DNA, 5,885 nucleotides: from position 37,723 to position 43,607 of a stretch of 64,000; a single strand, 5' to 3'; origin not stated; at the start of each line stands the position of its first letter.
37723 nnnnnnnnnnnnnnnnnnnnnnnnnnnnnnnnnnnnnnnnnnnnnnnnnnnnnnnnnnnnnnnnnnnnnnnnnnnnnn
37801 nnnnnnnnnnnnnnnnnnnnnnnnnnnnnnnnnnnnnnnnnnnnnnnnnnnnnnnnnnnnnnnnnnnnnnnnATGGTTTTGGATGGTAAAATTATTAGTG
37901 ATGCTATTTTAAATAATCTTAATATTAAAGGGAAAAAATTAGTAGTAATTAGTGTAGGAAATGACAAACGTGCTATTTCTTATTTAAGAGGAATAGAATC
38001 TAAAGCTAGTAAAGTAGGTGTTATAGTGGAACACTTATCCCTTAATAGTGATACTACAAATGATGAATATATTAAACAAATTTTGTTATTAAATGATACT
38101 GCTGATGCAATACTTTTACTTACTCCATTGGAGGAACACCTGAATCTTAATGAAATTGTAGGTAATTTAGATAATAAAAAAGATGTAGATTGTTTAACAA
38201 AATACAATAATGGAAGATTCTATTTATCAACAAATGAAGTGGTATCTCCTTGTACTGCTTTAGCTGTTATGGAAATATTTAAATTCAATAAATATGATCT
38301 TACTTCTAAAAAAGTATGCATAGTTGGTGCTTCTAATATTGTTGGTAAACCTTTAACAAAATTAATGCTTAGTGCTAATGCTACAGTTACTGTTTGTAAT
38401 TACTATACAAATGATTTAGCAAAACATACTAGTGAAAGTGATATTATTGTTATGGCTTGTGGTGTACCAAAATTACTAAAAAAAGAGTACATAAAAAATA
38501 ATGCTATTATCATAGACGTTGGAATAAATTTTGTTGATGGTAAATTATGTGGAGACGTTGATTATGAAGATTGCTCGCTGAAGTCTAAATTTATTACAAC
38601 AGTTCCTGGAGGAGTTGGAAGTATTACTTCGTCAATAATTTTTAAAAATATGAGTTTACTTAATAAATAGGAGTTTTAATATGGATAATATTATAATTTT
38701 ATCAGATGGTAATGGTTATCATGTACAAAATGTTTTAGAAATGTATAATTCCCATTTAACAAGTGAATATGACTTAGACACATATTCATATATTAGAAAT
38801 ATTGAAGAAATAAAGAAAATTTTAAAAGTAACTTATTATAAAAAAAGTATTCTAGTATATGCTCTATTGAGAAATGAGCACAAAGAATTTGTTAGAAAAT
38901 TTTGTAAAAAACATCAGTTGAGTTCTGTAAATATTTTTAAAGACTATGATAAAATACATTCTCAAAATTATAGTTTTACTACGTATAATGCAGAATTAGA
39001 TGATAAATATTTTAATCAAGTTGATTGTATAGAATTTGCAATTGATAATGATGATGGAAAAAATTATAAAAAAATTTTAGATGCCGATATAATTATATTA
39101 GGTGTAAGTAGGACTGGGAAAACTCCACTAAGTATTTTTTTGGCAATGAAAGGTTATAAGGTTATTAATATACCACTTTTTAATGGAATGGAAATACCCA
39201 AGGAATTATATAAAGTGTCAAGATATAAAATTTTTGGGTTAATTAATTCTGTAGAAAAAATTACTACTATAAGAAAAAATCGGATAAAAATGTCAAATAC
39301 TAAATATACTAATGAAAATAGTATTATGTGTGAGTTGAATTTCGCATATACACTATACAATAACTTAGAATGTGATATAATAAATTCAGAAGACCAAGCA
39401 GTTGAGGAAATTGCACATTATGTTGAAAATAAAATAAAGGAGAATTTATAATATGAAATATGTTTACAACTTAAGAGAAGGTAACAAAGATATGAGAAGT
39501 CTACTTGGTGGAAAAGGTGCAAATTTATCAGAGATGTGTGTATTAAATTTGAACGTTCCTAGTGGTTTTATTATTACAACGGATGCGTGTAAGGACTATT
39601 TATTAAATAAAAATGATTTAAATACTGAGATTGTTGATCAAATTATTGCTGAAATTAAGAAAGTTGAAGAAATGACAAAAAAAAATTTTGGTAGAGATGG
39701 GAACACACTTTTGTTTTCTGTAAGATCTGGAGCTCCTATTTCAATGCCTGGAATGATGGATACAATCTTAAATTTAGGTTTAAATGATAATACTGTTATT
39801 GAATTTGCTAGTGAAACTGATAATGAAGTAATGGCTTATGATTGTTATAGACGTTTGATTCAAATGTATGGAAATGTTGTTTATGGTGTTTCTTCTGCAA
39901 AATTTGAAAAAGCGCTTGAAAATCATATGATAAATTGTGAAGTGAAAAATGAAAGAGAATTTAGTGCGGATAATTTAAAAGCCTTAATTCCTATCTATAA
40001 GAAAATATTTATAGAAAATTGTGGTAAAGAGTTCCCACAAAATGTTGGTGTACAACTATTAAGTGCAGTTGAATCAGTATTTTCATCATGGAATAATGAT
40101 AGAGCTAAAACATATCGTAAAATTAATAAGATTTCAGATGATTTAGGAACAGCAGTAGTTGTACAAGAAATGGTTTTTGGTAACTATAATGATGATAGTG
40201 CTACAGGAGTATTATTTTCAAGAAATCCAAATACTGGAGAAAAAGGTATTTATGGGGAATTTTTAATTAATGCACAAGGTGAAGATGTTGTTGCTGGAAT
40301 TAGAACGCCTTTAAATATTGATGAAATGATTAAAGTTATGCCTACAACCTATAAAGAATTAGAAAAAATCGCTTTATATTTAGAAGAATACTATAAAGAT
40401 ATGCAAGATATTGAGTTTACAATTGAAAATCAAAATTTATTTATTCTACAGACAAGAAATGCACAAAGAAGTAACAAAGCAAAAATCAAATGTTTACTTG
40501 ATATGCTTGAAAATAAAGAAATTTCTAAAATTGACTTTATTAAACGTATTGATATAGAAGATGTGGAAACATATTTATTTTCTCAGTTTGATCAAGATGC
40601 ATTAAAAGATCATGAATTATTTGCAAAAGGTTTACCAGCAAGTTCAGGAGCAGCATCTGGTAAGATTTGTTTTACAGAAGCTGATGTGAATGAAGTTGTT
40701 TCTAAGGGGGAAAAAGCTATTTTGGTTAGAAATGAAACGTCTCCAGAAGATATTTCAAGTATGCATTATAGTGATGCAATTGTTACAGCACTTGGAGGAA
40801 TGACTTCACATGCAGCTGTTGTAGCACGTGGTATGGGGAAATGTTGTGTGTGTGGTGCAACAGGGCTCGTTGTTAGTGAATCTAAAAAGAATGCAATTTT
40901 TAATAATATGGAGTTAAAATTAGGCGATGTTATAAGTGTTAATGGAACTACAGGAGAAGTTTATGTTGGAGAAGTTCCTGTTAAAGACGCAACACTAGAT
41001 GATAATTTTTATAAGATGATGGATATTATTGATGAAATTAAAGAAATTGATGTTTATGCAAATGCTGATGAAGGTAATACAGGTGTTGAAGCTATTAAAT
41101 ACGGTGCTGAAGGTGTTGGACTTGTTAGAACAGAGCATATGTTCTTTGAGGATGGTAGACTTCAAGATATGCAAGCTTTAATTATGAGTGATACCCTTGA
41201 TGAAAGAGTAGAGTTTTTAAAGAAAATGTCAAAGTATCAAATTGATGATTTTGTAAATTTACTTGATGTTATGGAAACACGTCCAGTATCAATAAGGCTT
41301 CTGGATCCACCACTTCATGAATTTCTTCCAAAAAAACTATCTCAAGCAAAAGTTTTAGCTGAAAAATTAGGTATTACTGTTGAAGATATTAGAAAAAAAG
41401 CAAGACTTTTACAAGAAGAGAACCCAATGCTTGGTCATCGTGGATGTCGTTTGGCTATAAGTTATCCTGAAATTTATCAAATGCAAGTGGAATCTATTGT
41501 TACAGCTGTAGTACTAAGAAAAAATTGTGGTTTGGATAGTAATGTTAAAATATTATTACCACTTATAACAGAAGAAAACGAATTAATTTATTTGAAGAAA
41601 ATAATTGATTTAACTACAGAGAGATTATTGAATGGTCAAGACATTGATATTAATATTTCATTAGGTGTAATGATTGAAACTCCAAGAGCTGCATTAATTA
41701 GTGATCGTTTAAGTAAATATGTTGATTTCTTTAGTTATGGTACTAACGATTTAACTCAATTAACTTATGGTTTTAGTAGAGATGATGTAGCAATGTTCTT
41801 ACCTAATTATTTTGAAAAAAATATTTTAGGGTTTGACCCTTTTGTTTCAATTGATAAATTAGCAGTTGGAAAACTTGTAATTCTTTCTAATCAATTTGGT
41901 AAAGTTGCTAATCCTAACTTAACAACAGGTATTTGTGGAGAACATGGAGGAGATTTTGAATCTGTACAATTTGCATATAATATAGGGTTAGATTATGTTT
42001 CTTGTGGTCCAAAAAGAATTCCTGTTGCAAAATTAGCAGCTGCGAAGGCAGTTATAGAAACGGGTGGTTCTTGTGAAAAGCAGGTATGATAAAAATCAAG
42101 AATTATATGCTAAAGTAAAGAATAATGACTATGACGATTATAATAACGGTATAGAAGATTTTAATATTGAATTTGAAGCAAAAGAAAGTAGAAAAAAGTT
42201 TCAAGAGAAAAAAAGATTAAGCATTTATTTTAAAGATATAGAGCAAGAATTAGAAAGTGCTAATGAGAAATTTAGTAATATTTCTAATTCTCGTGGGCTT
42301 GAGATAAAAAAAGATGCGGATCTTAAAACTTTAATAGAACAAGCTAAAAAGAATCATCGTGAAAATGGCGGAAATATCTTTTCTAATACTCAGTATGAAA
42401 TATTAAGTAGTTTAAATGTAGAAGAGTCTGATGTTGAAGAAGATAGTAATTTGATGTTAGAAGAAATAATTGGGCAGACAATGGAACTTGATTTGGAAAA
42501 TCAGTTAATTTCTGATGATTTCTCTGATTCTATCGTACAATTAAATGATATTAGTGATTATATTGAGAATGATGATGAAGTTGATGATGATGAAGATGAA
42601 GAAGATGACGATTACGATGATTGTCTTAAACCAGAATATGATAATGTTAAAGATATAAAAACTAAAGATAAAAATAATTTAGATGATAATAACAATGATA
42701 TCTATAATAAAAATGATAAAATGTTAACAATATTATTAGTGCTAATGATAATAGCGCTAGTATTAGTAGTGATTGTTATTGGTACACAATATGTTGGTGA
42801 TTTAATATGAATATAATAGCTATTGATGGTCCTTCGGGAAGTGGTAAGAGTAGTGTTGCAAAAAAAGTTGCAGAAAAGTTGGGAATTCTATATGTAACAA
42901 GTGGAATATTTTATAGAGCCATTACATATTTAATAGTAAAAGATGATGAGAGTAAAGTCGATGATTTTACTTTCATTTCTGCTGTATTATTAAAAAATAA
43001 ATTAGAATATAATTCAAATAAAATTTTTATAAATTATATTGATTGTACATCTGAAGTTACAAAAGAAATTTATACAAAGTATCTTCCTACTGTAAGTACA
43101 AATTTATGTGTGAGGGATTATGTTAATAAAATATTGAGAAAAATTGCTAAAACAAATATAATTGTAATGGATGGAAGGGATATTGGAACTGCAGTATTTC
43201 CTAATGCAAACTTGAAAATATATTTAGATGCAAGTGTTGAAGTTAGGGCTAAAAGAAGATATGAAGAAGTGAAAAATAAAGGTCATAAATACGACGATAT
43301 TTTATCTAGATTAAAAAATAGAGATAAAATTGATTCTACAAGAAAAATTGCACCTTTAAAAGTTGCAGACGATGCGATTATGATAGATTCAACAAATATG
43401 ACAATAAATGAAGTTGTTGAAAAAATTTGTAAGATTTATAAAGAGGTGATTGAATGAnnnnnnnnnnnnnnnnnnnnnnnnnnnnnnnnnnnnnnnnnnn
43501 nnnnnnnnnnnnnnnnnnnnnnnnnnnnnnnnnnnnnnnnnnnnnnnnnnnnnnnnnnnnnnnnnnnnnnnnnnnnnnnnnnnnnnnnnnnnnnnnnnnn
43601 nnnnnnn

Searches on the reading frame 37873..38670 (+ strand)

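Call 17: search_protein_families(library=pfam, proteins=[window:37873-38670:+], max_evalue=0.00001)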
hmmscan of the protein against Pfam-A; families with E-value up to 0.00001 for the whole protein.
window:37873-38670:+ (265 aa): 2 families
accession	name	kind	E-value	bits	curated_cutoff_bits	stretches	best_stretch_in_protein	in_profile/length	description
PF02882.25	THF_DHG_CYH_C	-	7.2e-53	178.6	27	1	110-261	2-153/160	Tetrahydrofolate dehydrogenase/cyclohydrolase, NAD(P)-binding domain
PF00763.28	THF_DHG_CYH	-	6e-16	59.2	32.8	1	4-106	2-115/115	Tetrahydrofolate dehydrogenase/cyclohydrolase, catalytic domain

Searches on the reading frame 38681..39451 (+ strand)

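Call 17: search_protein_families(library=pfam, proteins=[window:38681-39451:+], max_evalue=0.00001)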
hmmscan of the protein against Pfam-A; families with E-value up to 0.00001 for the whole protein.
window:38681-39451:+ (256 aa): 1 family
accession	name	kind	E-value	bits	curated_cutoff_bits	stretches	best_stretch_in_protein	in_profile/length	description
PF03618.20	Kinase-PPPase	-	1.4e-64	218.7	23.5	1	4-247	1-254/256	Kinase/pyrophosphorylase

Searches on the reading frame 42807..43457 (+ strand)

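Call 17: search_protein_families(library=pfam, proteins=[window:42807-43457:+], max_evalue=0.00001)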
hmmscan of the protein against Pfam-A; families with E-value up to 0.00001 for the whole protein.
window:42807-43457:+ (216 aa): 5 families
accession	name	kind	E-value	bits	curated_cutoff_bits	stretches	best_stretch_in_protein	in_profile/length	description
PF02224.24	Cytidylate_kin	-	2.2e-67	227.3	26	1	4-212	1-210/211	Cytidylate kinase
PF13189.12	Cytidylate_kin2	-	2.6e-11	44.4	28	1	3-174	1-148/176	Cytidylate kinase-like family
PF00485.24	PRK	-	9.4e-09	35.8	22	1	3-192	1-187/196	Phosphoribulokinase / Uridine kinase family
PF13238.12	AAA_18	-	1.2e-06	29.5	29.4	0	4-161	1-118/128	AAA domain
PF13207.12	AAA_17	-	2e-06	28.6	27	0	8-37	2-31/136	AAA domain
